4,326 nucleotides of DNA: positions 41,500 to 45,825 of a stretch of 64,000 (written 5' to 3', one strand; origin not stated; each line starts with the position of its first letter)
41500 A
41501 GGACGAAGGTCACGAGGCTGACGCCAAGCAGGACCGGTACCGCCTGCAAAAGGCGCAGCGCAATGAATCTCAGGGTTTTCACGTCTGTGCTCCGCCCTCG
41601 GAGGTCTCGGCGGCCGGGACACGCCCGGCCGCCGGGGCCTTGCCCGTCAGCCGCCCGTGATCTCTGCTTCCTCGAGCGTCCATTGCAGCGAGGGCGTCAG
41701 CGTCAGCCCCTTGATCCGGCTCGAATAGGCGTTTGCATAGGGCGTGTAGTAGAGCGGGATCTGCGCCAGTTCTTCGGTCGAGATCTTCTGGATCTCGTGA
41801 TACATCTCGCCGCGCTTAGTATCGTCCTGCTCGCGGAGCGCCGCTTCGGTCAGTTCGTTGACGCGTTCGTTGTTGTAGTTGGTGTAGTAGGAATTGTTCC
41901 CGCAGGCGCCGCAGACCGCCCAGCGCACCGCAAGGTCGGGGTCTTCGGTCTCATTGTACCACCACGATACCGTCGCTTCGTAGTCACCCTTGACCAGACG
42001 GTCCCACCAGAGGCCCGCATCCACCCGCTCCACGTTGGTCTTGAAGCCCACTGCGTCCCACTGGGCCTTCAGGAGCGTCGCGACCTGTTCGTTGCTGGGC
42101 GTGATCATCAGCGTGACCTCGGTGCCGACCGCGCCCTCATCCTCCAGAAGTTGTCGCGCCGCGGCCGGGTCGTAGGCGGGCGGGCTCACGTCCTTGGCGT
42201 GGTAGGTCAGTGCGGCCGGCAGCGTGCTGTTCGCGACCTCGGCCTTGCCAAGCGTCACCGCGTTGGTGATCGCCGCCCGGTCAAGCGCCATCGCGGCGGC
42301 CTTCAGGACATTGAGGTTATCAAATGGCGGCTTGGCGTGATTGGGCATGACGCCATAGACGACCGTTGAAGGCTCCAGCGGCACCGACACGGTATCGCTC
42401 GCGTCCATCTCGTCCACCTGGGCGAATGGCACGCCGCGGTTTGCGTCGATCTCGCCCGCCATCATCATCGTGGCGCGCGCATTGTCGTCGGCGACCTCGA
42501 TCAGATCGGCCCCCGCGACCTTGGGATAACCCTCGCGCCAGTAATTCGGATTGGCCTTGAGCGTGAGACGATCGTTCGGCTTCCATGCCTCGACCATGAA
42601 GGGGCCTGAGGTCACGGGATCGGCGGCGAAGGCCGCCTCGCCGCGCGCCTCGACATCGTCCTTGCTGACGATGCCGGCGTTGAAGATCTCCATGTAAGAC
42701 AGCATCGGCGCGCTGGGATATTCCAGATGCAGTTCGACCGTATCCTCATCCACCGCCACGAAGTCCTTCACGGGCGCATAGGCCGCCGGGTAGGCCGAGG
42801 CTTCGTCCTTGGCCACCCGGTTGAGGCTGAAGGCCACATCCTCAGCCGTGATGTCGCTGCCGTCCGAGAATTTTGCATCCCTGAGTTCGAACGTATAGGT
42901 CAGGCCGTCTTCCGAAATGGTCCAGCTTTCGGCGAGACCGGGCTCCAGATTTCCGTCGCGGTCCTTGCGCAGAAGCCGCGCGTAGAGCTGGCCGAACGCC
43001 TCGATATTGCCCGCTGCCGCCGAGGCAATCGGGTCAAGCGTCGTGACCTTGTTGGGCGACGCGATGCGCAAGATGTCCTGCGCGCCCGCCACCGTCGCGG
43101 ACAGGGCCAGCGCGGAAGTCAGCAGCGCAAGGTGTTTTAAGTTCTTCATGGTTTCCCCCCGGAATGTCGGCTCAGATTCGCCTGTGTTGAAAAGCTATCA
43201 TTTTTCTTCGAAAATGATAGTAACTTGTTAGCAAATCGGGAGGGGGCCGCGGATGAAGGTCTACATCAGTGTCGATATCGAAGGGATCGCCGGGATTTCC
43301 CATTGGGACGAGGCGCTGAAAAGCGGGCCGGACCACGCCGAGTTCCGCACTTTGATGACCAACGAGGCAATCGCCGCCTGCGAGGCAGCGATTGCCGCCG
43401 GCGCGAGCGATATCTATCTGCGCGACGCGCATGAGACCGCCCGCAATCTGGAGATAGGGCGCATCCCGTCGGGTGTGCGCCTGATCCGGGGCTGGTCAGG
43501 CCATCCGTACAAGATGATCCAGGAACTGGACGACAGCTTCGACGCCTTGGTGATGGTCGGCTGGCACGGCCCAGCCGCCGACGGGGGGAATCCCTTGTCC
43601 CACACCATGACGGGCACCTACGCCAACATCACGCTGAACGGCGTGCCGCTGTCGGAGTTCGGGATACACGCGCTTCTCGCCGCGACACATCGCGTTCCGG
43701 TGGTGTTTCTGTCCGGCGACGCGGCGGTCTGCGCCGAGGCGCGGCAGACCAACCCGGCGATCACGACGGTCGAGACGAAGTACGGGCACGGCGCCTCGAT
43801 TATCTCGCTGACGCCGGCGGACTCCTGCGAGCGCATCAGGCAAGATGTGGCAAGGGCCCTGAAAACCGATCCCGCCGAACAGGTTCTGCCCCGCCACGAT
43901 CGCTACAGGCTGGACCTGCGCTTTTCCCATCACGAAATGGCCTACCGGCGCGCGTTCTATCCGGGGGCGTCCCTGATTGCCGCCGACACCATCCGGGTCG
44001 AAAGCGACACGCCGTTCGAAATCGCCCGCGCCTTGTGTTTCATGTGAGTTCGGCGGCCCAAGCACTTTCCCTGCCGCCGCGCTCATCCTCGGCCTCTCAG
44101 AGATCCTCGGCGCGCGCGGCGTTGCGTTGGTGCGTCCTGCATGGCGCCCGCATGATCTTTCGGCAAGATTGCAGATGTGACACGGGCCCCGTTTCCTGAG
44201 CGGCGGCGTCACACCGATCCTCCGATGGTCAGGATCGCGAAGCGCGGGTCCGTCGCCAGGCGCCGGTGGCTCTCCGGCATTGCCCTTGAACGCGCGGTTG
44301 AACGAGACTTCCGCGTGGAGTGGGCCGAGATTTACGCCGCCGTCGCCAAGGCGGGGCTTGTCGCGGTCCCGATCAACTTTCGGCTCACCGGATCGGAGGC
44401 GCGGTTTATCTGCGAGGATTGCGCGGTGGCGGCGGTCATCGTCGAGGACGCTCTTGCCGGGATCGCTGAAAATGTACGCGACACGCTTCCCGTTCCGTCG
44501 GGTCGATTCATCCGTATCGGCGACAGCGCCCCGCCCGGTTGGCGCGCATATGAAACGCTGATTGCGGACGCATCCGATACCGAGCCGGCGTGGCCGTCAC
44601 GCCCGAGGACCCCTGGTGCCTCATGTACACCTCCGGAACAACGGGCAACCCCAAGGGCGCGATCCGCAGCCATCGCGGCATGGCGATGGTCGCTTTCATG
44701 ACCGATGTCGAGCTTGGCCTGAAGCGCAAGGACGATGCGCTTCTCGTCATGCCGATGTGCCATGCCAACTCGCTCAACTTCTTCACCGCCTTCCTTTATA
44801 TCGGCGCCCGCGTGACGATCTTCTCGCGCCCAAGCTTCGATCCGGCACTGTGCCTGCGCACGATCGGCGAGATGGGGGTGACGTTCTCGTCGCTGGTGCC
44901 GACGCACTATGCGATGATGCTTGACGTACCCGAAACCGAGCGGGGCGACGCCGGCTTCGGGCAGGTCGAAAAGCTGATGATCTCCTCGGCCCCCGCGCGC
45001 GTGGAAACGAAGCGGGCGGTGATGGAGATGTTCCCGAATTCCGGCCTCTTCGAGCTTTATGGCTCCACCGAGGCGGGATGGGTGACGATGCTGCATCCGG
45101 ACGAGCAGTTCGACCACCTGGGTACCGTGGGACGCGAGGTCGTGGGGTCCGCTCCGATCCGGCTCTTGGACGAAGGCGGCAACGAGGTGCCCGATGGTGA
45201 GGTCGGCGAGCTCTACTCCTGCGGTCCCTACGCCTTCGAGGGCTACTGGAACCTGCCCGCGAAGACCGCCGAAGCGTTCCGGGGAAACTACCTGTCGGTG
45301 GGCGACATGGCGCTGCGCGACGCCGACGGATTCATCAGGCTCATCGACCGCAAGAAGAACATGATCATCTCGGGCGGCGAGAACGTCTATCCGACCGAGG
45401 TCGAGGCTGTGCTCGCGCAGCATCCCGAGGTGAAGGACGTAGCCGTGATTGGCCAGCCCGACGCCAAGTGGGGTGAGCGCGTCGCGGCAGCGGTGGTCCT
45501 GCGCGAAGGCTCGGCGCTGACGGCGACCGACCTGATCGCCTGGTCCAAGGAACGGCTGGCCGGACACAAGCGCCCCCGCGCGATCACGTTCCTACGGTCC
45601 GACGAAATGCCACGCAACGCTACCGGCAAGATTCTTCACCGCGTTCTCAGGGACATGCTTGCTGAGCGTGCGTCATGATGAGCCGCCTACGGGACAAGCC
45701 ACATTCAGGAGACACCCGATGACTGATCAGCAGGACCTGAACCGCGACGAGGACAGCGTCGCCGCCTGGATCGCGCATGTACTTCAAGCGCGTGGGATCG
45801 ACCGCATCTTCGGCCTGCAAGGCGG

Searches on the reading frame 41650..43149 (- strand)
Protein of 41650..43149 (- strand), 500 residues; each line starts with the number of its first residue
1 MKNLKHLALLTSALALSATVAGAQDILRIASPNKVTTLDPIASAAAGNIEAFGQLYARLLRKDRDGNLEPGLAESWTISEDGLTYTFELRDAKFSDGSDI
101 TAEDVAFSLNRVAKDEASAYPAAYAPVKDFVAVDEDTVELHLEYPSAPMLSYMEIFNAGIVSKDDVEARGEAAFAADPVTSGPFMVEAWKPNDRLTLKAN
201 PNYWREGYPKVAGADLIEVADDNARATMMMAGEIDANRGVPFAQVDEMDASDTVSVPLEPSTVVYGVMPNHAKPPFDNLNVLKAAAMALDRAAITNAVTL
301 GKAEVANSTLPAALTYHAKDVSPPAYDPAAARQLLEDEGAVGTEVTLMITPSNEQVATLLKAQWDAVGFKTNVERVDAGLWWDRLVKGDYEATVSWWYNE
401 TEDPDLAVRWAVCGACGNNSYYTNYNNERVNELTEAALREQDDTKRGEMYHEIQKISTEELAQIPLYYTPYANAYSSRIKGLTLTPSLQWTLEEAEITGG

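Call 25: search_protein_families(library=ncbifam, max_evalue=0.00001, proteins=[window:41650-43149:-])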
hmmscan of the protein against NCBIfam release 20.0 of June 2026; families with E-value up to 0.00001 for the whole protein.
window:41650-43149:- (500 aa): 12 families
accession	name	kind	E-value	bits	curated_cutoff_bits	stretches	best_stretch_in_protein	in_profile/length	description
NF011942.0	PRK15413.1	equivalog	6.1e-55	186.9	594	1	8-497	11-511/512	glutathione ABC transporter substrate-binding protein GsiB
NF011689.0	PRK15109.1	equivalog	5.8e-46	157.3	560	1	34-486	43-527/547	ABC transporter substrate-binding protein SapA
TIGR02294.1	nickel_nikA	equivalog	8.2e-45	153.3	393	1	25-485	6-489/501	nickel ABC transporter substrate-binding protein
NF043070.1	DppA_dipep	equivalog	3.8e-40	137.9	1005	1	12-462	18-499/535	dipeptide ABC transporter periplasmic-binding protein DppA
NF045468.1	Opp5A_nikA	equivalog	1.5e-39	135.8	600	1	26-340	19-318/488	nickel ABC transporter substrate-binding protein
NF045467.1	Opp4A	equivalog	1.4e-33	116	650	2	176-487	205-546/556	oligopeptide ABC transporter substrate-binding protein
NF011684.0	PRK15104.1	equivalog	2.4e-29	102.5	947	2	132-474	164-514/543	oligopeptide ABC transporter substrate-binding protein OppA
TIGR04028.1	SBP_KPN_01854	hypoth_equivalog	8.9e-29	100.4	468.5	1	33-483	8-494/509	TIGR04028 family ABC transporter substrate-binding protein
NF047575.1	opine_bind_CntA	exception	7.9e-25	87.4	800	1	45-467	55-503/535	staphylopine-dependent metal ABC transporter substrate-binding lipoprotein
NF007287.0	PRK09755.1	equivalog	2e-20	73.2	1098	1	15-484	23-518/535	ABC transporter substrate-binding protein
NF010149.0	PRK13626.1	equivalog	9.2e-08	31.2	476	1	19-204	114-290/552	HTH-type transcriptional regulator SgrR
NF043077.1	MMSYN1_0169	equivalog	9.7e-06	24.3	650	0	34-92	47-105/896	oligopeptide ABC transporter substrate-binding protein OppA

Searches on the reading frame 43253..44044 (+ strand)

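Call 25: search_protein_families(library=ncbifam, max_evalue=0.00001, proteins=[window:43253-44044:+])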
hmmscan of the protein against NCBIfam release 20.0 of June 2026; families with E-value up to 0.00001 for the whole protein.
window:43253-44044:+ (264 aa): 1 family
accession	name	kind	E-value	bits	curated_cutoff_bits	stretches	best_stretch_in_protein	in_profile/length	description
NF058634.1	AmiPeptDppABac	equivalog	1.2e-42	146.2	430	1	1-248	1-248/274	D-aminopeptidase DppA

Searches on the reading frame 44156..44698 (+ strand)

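Call 32: search_protein_families(library=ncbifam, max_evalue=1e-8, proteins=[window:44156-44698:+])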
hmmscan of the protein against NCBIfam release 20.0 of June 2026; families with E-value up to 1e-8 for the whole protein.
window:44156-44698:+ (181 aa): 4 families
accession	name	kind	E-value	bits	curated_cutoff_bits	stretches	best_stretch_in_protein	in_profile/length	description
NF005857.1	PRK07786.1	exception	8.7e-14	50.9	733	1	53-143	69-158/513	fatty-acid--CoA ligase FadD5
NF004837.0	PRK06187.1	subfamily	2.3e-12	46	476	1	55-147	70-166/531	long-chain-fatty-acid--CoA ligase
NF006182.0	PRK08316.1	subfamily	2.4e-09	36.2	663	1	57-140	75-160/523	fatty acyl-CoA synthetase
NF038341.1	ligase_FadD4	exception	7.8e-09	34.4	850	1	61-142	65-146/506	fatty-acid--CoA ligase FadD4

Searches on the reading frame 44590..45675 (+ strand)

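Call 25: search_protein_families(library=ncbifam, max_evalue=0.00001, proteins=[window:44590-45675:+])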
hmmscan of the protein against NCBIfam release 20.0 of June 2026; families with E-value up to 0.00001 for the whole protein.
window:44590-45675:+ (362 aa): 104 families (the best 25 are shown)
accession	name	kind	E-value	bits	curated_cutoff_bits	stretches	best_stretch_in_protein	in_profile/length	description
NF004837.0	PRK06187.1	subfamily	2e-97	326.7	476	1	3-360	167-525/531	long-chain-fatty-acid--CoA ligase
NF006182.0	PRK08316.1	subfamily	2.2e-84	283.9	663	1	3-359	168-519/523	fatty acyl-CoA synthetase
NF052269.1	Staph_lig_FadD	equivalog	2.1e-76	257.3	650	1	3-361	147-497/499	long-chain-fatty-acid--CoA ligase FadD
NF005857.1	PRK07786.1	exception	1.5e-71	241.5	733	1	6-356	166-511/513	fatty-acid--CoA ligase FadD5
NF004797.0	PRK06145.1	equivalog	5.2e-71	239.5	850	1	2-357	145-495/499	acyl-CoA synthetase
NF009071.0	PRK12406.1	subfamily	9.4e-71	238.8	701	1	6-359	153-504/510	acyl-CoA synthetase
NF005307.0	PRK06839.1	equivalog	1.7e-70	238.1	748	1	6-357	149-493/496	o-succinylbenzoate--CoA ligase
NF004114.0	PRK05605.1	equivalog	5.1e-68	229.8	766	1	3-360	218-572/575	long-chain-fatty-acid--CoA ligase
NF005702.0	PRK07514.1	subfamily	8.8e-66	222.3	558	1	5-358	156-501/506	malonyl-CoA synthase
NF009233.0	PRK12583.1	subfamily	3.2e-65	220.6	832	1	3-360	198-553/558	fatty acid CoA ligase family protein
NF052580.1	Str24CoAsynCasG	equivalog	1.9e-64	217.9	750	1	3-352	185-545/548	steroid-24-oyl-CoA synthetase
NF005676.0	PRK07470.1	equivalog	3.5e-64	217.3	774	1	2-360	172-532/544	acyl-CoA synthetase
NF006020.0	PRK08162.1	subfamily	1.1e-63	215.5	677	1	4-360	178-541/545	acyl-CoA synthetase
NF038341.1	ligase_FadD4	exception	2.6e-63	214.1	850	1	11-353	157-500/506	fatty-acid--CoA ligase FadD4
NF002966.0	PRK03640.1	equivalog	4.9e-63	213.4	556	1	9-357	144-480/483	o-succinylbenzoate--CoA ligase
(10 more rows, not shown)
